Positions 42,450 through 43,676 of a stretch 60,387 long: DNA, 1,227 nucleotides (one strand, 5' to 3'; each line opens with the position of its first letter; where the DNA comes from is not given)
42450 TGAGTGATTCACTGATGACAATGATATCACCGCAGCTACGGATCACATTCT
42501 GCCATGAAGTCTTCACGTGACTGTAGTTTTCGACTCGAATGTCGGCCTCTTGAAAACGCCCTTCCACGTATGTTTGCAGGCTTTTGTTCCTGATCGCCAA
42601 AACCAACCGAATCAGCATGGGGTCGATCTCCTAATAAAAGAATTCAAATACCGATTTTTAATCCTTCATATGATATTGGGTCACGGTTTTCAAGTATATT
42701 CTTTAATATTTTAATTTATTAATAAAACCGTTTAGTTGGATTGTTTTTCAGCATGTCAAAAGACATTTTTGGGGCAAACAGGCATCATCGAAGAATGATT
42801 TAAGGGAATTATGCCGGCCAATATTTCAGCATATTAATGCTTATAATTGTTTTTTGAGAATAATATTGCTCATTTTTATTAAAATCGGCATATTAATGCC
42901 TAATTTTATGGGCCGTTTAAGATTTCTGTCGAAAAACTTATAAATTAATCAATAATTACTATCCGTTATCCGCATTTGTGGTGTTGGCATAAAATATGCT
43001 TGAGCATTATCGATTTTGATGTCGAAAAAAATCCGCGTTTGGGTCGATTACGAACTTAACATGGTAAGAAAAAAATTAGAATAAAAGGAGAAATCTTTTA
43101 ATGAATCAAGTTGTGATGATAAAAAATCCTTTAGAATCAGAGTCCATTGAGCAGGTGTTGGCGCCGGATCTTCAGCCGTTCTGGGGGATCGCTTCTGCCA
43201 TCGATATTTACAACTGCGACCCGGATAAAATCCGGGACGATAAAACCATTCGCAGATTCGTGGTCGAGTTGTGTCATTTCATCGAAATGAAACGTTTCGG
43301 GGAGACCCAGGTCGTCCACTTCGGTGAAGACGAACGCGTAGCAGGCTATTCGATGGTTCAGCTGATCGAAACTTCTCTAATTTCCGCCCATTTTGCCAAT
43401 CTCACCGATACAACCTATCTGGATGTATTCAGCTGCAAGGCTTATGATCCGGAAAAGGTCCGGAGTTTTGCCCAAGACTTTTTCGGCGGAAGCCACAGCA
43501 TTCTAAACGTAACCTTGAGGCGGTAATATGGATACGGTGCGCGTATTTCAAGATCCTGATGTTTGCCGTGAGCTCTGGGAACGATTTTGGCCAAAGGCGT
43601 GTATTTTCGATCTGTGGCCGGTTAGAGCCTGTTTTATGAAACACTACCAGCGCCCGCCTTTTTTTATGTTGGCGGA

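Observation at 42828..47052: Sigma-54-controlled four-gene cassette pairing a pyruvoyl-type and a PLP-type decarboxylase with an ATP-grasp ligase and a FemAB/CelD-like transferase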

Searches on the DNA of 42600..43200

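Call 42: search_rna_families(source=window, start=42600, end=43200, threshold=evalue, max_evalue=1)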
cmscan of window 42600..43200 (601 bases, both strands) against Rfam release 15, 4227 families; matches with E-value up to 1: 1.
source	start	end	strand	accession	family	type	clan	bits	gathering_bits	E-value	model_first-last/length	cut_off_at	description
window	42868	43061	-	RF02546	LSU_trypano_mito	Gene; rRNA;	CL00112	21.7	60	0.014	1-561/561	no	Trypanosomatid mitochondrial large subunit ribosomal RNA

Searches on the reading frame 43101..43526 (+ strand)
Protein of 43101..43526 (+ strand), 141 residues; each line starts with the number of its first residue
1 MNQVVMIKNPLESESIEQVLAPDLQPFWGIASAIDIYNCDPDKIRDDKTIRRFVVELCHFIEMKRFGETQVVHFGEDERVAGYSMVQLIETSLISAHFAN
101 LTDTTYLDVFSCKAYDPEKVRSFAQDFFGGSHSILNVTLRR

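Call 3: search_protein_families(library=pfam, proteins=[window:43101-43526:+], max_evalue=0.01)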
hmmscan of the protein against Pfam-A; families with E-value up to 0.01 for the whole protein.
window:43101-43526:+ (141 aa): 1 family
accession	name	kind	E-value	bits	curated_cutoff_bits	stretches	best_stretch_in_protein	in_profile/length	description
PF02675.21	AdoMet_dc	-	3.2e-21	76.1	25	1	34-140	4-106/107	S-adenosylmethionine decarboxylase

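Call 4: search_protein_families(library=ncbifam, proteins=[window:43101-43526:+], max_evalue=0.01)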
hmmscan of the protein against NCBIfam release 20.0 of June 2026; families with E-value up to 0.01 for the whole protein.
window:43101-43526:+ (141 aa): 1 family
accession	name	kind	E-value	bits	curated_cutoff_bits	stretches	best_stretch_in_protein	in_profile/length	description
TIGR03330.1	SAM_DCase_Bsu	equivalog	1.5e-06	28.5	75.65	1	31-125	6-96/112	adenosylmethionine decarboxylase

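Call 20: search_solved_structures(query=window:43101-43523:+, max_evalue=1, show_alignments=2)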
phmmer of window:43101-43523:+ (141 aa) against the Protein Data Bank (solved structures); distinct sequences matched with E-value up to 1: 5.
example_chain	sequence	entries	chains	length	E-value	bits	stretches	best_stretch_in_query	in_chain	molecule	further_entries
2r4g_A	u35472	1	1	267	0.21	15.2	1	36-72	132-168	Telomerase reverse transcriptase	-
5c9h_A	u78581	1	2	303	0.28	14.9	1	36-72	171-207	Telomerase reverse transcriptase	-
1qrr_A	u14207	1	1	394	0.71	13.6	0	45-89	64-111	sulfolipid biosynthesis (SQD1) PROTEIN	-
1i2b_A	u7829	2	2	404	0.71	13.5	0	46-88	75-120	SULFOLIPID BIOSYNTHESIS PROTEIN SQD1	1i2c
1i24_A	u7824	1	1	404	0.74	13.5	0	46-89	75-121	SULFOLIPID BIOSYNTHESIS PROTEIN SQD1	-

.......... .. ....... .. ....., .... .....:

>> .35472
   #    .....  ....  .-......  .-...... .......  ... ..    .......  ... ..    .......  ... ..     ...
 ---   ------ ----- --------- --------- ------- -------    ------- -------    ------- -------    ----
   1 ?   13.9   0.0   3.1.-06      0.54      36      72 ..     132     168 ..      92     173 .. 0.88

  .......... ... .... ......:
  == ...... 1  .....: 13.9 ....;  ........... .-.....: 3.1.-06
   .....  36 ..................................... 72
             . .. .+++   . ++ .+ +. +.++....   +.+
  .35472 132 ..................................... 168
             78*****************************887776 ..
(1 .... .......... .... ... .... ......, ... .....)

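Call 40: find_homologous_proteins(query=window:43101-43523:+, max_evalue=0.00001)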
Query window:43101-43523:+ (141 aa): 4367 proteins with E <= 0.00001 among 4371 candidates; the best 120 are listed.
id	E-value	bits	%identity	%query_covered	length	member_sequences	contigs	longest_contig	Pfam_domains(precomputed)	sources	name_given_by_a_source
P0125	1.9e-83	296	94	100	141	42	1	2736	PF02675.22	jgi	jgi:S-adenosylmethionine/arginine decarboxylase-like enzyme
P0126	6.5e-81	287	91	100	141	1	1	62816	PF02675.22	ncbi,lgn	-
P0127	4.6e-80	285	90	100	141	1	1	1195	PF02675.22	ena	-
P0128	1.2e-79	283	90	100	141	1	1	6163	PF02675.22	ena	-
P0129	1.7e-79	283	89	100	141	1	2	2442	PF02675.22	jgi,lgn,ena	-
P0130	1.2e-78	280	89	100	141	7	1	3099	PF02675.22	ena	-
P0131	1.6e-77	276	89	100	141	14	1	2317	PF02675.22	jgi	jgi:S-adenosylmethionine/arginine decarboxylase-like enzyme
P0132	2.1e-77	276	89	100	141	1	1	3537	PF02675.22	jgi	jgi:S-adenosylmethionine/arginine decarboxylase-like enzyme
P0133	5.9e-77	275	89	100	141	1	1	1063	PF02675.22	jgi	jgi:S-adenosylmethionine/arginine decarboxylase-like enzyme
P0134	6.8e-77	274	89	100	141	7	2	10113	PF02675.22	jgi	jgi:S-adenosylmethionine/arginine decarboxylase-like enzyme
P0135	8.3e-77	274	88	100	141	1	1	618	PF02675.22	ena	-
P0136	1.1e-76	274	88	100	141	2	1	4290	PF02675.22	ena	-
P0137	1.6e-76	273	88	100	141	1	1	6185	PF02675.22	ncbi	ncbi:MAG: S-adenosylmethionine decarboxylase [Desulfobacterales bacterium]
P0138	1.6e-76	273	87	100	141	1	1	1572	PF02675.22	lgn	-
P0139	1.6e-76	273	89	100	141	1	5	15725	PF02675.22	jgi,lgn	jgi:S-adenosylmethionine/arginine decarboxylase-like enzyme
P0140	8.1e-76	271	87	100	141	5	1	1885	PF02675.22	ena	-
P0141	1.9e-75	270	87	100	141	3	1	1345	PF02675.22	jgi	jgi:S-adenosylmethionine/arginine decarboxylase-like enzyme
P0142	3.0e-75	269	87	100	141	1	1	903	PF02675.22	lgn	-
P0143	4.2e-75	269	86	100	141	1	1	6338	PF02675.22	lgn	-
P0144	1.8e-74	266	87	100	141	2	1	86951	PF02675.22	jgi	jgi:S-adenosylmethionine/arginine decarboxylase-like enzyme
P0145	3.4e-74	266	86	100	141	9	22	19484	PF02675.22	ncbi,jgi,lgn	ncbi:MAG: S-adenosylmethionine decarboxylase [Desulfobacterales bacterium]|jgi:S-adenosylmethionine/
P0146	1.1e-73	264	86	100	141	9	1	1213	PF02675.22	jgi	jgi:S-adenosylmethionine/arginine decarboxylase-like enzyme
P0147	1.1e-73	264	86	100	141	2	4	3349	PF02675.22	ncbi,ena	-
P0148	4.0e-73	262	86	100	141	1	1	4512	PF02675.22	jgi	jgi:S-adenosylmethionine/arginine decarboxylase-like enzyme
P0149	2.3e-72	260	84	100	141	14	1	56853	PF02675.22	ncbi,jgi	jgi:S-adenosylmethionine/arginine decarboxylase-like enzyme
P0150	3.9e-72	259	84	100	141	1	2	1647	PF02675.22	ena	-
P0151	5.9e-70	252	82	100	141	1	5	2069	PF02675.22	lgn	-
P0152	9.9e-63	228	74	100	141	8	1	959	PF02675.22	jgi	jgi:S-adenosylmethionine/arginine decarboxylase-like enzyme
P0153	1.9e-62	228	78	93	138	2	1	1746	PF02675.22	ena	-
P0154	3.1e-62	227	74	100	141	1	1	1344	PF02675.22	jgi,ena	-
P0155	6.1e-62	226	79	93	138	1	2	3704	PF02675.22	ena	-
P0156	1.9e-61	224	74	100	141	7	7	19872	PF02675.22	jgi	jgi:S-adenosylmethionine/arginine decarboxylase-like enzyme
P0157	3.4e-61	224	73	100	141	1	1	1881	PF02675.22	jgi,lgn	-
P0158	4.0e-61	223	72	100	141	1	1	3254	PF02675.22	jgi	jgi:S-adenosylmethionine/arginine decarboxylase-like enzyme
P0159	4.9e-61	223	83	84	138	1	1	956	PF02675.22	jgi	jgi:S-adenosylmethionine/arginine decarboxylase-like enzyme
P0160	1.1e-60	222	72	100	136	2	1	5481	PF02675.22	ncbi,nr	ncbi:MAG: S-adenosylmethionine decarboxylase [Deltaproteobacteria bacterium]|nr:S-adenosylmethionine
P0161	1.3e-60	222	73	100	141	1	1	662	PF02675.22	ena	-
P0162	2.1e-60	221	78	94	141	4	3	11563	PF02675.22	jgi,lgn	jgi:S-adenosylmethionine/arginine decarboxylase-like enzyme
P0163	3.3e-60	220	77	93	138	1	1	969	PF02675.22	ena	-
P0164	4.0e-60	220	80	88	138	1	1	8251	PF02675.22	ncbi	ncbi:S-adenosylmethionine decarboxylase [Thermodesulfobacteriota bacterium]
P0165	7.4e-60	219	74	96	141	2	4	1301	PF02675.22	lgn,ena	-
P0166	8.5e-60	219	74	96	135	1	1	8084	PF02675.22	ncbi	-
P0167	1.0e-59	219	77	94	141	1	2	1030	PF02675.22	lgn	-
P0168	1.5e-59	218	72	99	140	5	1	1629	PF02675.22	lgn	-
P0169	1.7e-59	218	78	92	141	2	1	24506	PF02675.22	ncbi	-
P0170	1.7e-59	218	73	99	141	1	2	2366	PF02675.22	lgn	-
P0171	1.8e-59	218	73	96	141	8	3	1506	PF02675.22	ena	-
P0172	2.0e-59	218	83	84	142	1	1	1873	PF02675.22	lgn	-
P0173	3.0e-59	217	72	100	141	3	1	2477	PF02675.22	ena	-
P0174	3.4e-59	217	74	100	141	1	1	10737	PF02675.22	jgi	-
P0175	3.4e-59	217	77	90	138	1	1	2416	PF02675.22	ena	-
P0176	4.0e-59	217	79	89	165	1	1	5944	PF02675.22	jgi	jgi:S-adenosylmethionine/arginine decarboxylase-like enzyme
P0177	4.2e-59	217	72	100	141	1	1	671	PF02675.22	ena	-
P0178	4.6e-59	217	77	94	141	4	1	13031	PF02675.22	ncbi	-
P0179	4.9e-59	216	74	100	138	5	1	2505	PF02675.22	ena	-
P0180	7.5e-59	216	82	83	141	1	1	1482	PF02675.22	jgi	jgi:S-adenosylmethionine/arginine decarboxylase-like enzyme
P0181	1.0e-58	215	75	94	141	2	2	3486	PF02675.22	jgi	jgi:S-adenosylmethionine/arginine decarboxylase-like enzyme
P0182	1.2e-58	215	72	100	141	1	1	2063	PF02675.22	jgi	jgi:S-adenosylmethionine/arginine decarboxylase-like enzyme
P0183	1.2e-58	215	71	99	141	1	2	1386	PF02675.22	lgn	-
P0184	1.2e-58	215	80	87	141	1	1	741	PF02675.22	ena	-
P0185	1.4e-58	215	73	96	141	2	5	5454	PF02675.22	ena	-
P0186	1.5e-58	215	74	96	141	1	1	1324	PF02675.22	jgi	-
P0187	1.8e-58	215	71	99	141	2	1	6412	PF02675.22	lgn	-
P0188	2.0e-58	215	70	100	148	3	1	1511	PF02675.22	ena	-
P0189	2.2e-58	214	78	89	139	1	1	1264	PF02675.22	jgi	jgi:S-adenosylmethionine/arginine decarboxylase-like enzyme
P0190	3.0e-58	214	85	81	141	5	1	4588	PF02675.22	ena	-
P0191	3.9e-58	214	77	92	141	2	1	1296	PF02675.22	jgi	-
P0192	3.9e-58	214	73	100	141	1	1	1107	PF02675.22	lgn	-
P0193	4.0e-58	214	85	81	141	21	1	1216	PF02675.22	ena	-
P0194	4.5e-58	213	73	94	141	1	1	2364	PF02675.22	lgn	-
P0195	4.6e-58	213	81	84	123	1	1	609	PF02675.22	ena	-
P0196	4.8e-58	213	77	94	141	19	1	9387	PF02675.22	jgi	-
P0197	4.9e-58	213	84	81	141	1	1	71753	PF02675.22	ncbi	-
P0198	5.0e-58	213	71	94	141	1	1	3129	PF02675.22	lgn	-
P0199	5.0e-58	213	70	100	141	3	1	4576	PF02675.22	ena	-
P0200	5.6e-58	213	83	83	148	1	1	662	PF02675.22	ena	-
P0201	5.6e-58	213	71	99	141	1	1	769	PF02675.22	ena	-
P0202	7.1e-58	213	81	84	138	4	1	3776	PF02675.22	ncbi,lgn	-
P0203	9.1e-58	212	71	99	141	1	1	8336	PF02675.22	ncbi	-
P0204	9.3e-58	212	72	96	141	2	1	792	PF02675.22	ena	-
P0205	9.3e-58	212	85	81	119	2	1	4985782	PF02675.22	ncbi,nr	ncbi:MAG: S-adenosylmethionine decarboxylase [Desulfobacteraceae bacterium]|nr:MAG: S-adenosylmethio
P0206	9.8e-58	212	79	83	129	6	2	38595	PF02675.22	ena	-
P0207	1.1e-57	212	85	81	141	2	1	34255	PF02675.22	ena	-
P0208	1.2e-57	212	84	83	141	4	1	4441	PF02675.22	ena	-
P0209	1.3e-57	212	79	85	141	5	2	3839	PF02675.22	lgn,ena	-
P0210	1.3e-57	212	81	83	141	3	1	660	PF02675.22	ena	-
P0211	1.3e-57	212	77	91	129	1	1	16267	PF02675.22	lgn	-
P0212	1.9e-57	211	84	81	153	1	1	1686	PF02675.22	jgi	-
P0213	2.4e-57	211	70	99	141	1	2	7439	PF02675.22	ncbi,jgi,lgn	-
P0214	2.5e-57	211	75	94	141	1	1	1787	PF02675.22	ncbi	-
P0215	2.5e-57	211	72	99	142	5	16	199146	PF02675.22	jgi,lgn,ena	jgi:S-adenosylmethionine/arginine decarboxylase-like enzyme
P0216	2.7e-57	211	81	83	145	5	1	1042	PF02675.22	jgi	jgi:S-adenosylmethionine/arginine decarboxylase-like enzyme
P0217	3.5e-57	210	82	81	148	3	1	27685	PF02675.22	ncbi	-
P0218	3.5e-57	210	78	89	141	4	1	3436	PF02675.22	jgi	-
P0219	3.6e-57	210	75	86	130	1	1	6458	PF02675.22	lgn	-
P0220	3.7e-57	210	74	94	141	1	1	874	PF02675.22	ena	-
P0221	3.9e-57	210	76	87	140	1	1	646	PF02675.22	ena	-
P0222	4.0e-57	210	70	100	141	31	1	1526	PF02675.22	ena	-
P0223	4.3e-57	210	83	81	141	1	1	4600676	PF02675.22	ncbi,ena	-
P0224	5.7e-57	210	70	100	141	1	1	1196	PF02675.22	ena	-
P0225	5.8e-57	210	74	94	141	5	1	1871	PF02675.22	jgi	-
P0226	6.2e-57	210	83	80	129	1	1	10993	PF02675.22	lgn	-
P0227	6.3e-57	210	81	84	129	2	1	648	PF02675.22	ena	-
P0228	6.7e-57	210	66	99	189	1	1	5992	PF02675.22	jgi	-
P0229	6.8e-57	210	82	81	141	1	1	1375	PF02675.22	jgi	jgi:S-adenosylmethionine/arginine decarboxylase-like enzyme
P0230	7.2e-57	209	70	96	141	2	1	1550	PF02675.22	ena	-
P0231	1.1e-56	209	82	81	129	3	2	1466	PF02675.22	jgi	jgi:S-adenosylmethionine/arginine decarboxylase-like enzyme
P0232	1.1e-56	209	77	91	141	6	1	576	PF02675.22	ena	-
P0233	1.2e-56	209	70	100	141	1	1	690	PF02675.22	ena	-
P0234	1.2e-56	209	74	94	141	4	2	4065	PF02675.22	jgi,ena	jgi:S-adenosylmethionine/arginine decarboxylase-like enzyme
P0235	1.4e-56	209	70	100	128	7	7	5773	PF02675.22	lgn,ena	-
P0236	1.4e-56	209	80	83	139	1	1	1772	PF02675.22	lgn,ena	-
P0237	1.5e-56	208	80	83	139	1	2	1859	PF02675.22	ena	-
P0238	1.5e-56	208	82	81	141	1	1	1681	PF02675.22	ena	-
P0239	1.5e-56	208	75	94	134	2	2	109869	PF02675.22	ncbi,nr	ncbi:MAG: S-adenosylmethionine decarboxylase [Deltaproteobacteria bacterium]|nr:S-adenosylmethionine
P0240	1.5e-56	208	80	86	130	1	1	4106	PF02675.22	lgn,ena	-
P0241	1.5e-56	208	80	81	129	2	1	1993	PF02675.22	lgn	-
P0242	1.6e-56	208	83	81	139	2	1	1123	PF02675.22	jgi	jgi:S-adenosylmethionine/arginine decarboxylase-like enzyme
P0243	1.7e-56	208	80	83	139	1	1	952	PF02675.22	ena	-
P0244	1.7e-56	208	72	94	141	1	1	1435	PF02675.22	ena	-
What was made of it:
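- Public annotations call the first gene 'S-adenosylmethionine decarboxylase' (call 40).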
